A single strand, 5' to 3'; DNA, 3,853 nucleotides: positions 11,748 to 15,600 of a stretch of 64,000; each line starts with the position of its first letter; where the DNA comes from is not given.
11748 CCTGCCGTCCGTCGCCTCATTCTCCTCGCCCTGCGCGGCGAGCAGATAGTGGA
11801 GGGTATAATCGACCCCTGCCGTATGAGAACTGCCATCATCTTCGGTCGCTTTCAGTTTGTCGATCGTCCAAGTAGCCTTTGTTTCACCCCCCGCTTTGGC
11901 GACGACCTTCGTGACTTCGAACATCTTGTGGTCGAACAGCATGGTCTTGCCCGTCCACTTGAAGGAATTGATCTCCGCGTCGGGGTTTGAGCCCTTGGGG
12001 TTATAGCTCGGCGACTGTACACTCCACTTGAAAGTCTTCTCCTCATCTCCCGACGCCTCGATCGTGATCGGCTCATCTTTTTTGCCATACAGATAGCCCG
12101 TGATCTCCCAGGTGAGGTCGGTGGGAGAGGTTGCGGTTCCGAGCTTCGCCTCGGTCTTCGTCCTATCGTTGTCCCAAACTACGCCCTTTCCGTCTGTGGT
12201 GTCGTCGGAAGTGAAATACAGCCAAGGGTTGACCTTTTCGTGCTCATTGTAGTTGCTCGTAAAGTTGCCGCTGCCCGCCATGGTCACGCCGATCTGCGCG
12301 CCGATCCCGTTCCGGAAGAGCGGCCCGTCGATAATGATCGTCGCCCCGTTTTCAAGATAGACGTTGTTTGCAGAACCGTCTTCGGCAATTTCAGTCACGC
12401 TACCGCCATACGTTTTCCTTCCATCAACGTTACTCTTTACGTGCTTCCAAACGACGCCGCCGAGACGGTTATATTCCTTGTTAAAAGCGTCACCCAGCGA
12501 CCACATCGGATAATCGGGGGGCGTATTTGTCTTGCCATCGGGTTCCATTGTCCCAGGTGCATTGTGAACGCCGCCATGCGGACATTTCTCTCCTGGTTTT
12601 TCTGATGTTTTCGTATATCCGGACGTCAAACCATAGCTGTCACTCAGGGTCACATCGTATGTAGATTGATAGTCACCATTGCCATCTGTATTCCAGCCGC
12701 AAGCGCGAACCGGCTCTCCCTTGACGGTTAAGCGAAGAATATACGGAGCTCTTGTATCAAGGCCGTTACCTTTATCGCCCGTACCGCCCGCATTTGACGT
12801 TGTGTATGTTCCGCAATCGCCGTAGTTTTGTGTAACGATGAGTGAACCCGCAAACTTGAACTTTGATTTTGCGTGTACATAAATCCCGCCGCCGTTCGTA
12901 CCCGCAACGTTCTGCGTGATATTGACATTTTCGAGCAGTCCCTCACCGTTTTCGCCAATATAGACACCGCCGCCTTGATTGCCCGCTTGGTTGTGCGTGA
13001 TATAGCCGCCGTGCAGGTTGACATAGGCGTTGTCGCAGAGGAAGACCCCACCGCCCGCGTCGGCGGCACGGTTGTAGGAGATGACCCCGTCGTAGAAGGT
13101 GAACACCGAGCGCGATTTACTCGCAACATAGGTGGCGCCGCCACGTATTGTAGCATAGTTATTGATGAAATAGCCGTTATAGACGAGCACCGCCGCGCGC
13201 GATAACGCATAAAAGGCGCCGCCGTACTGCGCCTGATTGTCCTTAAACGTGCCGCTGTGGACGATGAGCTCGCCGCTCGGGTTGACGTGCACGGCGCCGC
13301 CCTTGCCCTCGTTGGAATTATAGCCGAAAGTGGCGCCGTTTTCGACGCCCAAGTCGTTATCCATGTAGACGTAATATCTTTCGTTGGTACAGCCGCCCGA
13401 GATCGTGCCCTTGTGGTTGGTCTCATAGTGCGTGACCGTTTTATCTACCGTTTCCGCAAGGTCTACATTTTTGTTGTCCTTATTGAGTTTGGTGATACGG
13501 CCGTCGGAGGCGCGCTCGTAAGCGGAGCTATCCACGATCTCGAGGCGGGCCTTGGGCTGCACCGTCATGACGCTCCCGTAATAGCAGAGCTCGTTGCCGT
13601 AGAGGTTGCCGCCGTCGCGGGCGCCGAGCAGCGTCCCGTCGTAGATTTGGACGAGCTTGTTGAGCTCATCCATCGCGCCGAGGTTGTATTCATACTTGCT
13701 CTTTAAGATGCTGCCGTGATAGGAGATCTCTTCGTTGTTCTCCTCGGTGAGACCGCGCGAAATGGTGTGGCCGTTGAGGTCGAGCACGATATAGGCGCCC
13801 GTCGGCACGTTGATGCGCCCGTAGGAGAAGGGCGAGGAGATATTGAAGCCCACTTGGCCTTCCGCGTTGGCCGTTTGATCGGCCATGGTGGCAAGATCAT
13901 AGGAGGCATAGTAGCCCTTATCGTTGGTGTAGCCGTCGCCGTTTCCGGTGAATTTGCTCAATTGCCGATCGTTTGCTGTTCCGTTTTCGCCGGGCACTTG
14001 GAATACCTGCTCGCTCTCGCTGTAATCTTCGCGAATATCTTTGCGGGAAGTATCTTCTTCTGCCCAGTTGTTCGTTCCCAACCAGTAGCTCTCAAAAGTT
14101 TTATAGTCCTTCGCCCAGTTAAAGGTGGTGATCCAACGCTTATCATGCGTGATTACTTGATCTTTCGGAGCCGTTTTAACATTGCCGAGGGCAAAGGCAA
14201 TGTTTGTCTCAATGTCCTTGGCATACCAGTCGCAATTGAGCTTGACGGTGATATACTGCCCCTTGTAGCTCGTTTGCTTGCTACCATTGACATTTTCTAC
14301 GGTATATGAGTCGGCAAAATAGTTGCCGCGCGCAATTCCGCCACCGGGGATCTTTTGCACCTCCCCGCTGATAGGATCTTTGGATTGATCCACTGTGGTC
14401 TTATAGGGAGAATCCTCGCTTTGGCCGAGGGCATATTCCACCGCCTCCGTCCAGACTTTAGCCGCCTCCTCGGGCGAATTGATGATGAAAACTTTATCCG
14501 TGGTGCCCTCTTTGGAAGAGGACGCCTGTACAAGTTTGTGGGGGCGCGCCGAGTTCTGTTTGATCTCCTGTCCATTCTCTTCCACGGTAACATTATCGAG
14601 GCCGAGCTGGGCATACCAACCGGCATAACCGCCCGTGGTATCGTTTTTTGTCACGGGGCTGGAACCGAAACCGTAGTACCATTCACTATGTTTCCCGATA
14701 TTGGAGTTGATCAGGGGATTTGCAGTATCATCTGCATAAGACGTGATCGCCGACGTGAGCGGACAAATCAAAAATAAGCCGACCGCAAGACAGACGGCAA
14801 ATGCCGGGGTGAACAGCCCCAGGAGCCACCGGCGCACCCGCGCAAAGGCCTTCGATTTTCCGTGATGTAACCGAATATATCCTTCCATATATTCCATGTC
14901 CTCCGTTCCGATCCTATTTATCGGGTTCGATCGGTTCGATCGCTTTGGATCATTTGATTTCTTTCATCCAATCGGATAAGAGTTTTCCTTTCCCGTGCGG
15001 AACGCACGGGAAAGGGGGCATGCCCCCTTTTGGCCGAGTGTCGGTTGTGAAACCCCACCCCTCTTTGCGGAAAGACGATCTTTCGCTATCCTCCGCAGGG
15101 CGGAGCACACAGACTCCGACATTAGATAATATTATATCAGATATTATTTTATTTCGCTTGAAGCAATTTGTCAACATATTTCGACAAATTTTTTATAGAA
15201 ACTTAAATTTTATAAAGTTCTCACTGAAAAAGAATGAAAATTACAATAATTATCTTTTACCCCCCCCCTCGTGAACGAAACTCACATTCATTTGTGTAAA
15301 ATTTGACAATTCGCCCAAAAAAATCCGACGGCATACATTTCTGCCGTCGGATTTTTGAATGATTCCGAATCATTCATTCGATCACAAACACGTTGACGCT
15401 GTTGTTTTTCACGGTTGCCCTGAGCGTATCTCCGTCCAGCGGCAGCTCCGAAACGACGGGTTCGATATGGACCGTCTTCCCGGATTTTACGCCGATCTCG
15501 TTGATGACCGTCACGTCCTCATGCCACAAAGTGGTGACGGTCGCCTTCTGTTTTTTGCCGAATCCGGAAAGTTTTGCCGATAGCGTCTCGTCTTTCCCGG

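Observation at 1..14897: A giant ORF of at least 14.9 kb that is invisible in the supplied ORF track, masked by antisense ORFs up to 2,066 aa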

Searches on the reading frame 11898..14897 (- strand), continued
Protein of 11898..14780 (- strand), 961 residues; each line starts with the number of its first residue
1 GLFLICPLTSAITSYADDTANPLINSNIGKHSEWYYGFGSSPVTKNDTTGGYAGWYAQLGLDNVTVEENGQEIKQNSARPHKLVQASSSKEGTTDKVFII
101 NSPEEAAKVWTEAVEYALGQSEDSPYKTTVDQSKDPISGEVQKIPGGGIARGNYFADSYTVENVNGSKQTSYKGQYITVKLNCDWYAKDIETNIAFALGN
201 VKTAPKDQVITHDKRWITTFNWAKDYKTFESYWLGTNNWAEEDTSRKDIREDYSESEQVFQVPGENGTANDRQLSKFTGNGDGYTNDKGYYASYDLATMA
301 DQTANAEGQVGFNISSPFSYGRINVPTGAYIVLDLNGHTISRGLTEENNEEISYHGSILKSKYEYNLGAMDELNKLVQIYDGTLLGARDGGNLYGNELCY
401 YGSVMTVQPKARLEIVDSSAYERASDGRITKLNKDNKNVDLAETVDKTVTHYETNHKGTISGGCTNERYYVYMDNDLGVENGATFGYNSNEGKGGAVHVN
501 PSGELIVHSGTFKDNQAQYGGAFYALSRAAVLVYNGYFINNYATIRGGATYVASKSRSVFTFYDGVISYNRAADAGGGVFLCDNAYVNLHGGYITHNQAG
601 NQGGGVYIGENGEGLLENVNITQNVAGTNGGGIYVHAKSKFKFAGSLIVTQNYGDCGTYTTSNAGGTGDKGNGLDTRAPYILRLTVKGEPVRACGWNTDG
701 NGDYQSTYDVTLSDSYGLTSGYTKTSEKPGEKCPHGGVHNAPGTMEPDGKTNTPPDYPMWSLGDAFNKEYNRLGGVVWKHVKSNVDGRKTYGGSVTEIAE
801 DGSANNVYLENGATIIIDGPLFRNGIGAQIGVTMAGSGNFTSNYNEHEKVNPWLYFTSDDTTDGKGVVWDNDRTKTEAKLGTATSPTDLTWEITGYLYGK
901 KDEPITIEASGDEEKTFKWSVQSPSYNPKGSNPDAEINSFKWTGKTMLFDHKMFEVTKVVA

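Call 90: find_encoding_contigs(protein=P0012, flank=6000, max_places=3)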
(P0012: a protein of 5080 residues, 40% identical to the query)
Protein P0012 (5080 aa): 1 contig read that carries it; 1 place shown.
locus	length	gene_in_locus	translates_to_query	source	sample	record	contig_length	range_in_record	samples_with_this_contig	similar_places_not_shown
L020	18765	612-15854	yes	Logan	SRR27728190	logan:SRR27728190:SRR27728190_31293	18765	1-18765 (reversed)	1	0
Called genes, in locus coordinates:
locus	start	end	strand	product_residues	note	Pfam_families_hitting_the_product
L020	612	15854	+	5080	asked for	-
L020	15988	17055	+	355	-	-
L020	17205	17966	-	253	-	PF00072:Response_reg, PF08769:Spo0A_C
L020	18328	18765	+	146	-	?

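Call 94: search_protein_families(library=pfam, proteins=[L020:15988-17055:+, L019:15246-17003:+], max_evalue=0.1)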
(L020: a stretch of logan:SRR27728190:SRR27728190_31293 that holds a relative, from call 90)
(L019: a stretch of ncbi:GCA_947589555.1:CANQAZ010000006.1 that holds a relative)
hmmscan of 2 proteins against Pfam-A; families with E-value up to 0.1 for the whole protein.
L020:15988-17055:+ (355 aa): 0 families

L019:15246-17003:+ (585 aa): 5 families
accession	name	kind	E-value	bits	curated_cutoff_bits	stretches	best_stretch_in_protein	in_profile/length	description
PF07523.18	Big_3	-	7.5e-11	42.6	21.2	2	309-366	10-68/68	Bacterial Ig-like domain (group 3)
PF24368.1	DUF7524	-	3.5e-05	24.1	27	1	319-395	52-130/182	Family of unknown function (DUF7524)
PF09397.16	FtsK_gamma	-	0.0041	17.2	30.6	0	205-215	22-32/63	Ftsk gamma domain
PF00838.24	TCTP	-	0.02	15.6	24.3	0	163-230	82-148/164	Translationally controlled tumour protein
PF19096.5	DUF5784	-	0.038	13.7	36.3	0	196-246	173-226/328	Family of unknown function (DUF5784)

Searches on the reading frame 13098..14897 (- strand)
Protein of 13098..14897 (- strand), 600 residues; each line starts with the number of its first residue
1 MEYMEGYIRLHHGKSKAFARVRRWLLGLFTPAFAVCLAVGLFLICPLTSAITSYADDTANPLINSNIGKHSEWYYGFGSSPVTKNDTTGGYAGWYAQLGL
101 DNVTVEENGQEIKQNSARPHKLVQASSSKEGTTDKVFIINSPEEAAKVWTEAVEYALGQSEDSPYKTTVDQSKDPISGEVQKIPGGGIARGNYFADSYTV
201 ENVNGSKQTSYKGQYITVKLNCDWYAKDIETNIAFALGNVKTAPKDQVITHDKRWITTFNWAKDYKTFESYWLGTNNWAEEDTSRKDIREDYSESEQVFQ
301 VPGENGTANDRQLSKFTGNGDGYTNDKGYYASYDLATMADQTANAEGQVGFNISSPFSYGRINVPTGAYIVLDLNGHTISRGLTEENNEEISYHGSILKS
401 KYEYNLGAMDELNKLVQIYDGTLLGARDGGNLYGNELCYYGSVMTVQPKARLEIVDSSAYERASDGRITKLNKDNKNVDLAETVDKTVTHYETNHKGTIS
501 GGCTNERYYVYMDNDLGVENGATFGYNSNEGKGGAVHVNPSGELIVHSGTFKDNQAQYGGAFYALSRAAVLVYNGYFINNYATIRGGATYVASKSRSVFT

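Call 8: search_protein_families(library=pfam, proteins=[window:13098-14897:-], max_evalue=1)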
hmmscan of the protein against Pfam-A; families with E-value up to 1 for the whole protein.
window:13098-14897:- (600 aa): 1 family
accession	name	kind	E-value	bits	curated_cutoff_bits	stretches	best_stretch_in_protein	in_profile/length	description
PF02415.23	Chlam_PMP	-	0.0064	17.1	20.6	0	576-591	3-18/19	Chlamydia polymorphic membrane protein (Chlamydia_PMP) repeat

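Call 101: search_protein_families(library=ncbifam, proteins=[window:13098-14897:-], max_evalue=0.1)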
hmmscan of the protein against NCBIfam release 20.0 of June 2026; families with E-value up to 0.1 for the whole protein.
window:13098-14897:- (600 aa): 0 families

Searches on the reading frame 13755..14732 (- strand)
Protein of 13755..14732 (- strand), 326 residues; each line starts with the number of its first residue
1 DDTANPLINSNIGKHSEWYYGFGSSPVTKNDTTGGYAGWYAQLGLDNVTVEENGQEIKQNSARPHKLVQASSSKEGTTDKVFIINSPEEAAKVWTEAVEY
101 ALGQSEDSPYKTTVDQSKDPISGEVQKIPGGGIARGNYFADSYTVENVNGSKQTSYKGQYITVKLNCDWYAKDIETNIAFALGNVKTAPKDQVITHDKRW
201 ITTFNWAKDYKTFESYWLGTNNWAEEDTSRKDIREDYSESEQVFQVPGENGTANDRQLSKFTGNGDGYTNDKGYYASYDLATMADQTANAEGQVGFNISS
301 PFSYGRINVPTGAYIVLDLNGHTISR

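Call 99: search_solved_structures(query=A5, max_evalue=5)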
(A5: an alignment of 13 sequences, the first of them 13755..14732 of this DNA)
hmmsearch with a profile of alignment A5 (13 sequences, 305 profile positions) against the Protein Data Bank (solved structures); distinct sequences matched with E-value up to 5: 1.
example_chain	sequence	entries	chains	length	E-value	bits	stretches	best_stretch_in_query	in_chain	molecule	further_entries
7vtr_A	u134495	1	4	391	2.4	11.1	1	66-105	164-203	Thiolase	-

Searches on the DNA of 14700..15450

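Call 34: search_rna_families(source=window, start=14700, end=15450, threshold=evalue, max_evalue=1)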
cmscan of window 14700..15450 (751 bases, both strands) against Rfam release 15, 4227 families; matches with E-value up to 1: 8.
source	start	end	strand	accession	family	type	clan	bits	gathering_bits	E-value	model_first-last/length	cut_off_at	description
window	15202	15359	+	RF01470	rli38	Gene; sRNA;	-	26.3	49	0.24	1-150/150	no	Listeria sRNA rli38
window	15118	15182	-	RF00071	SNORD73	Gene; snRNA; snoRNA; CD-box;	-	21.2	42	0.69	1-72/72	no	Small nucleolar RNA SNORD73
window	15151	15235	+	RF00535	snoMe28S-Am982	Gene; snRNA; snoRNA; CD-box;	CL00054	21.1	49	0.69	1-80/80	no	Small nucleolar RNA Me28S-Am982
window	15214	15355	+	RF04178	BTnc005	Gene; sRNA;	-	18.7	174.8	0.083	1-205/205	no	Bacteroides sRNA BTnc005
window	15318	15357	+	RF00693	mir-147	Gene; miRNA;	-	18.6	57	0.62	1-78/78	no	mir-147 microRNA precursor family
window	14987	15015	-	RF03871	mir-5681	Gene; miRNA;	-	18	88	0.86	17-45/61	no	mir-5681 microRNA precursor family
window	15315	15438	-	RF02637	EF0408_EF0409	Gene; sRNA;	-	17.3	440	0.037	1-412/412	no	Enterococcus sRNA EF0408_EF0409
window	14945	15034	+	RF02637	EF0408_EF0409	Gene; sRNA;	-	12.8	440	0.85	1-412/412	no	Enterococcus sRNA EF0408_EF0409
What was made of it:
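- Tried and rejected: The Rfam scan of the 250-nt leader gave no credible match (call 34).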
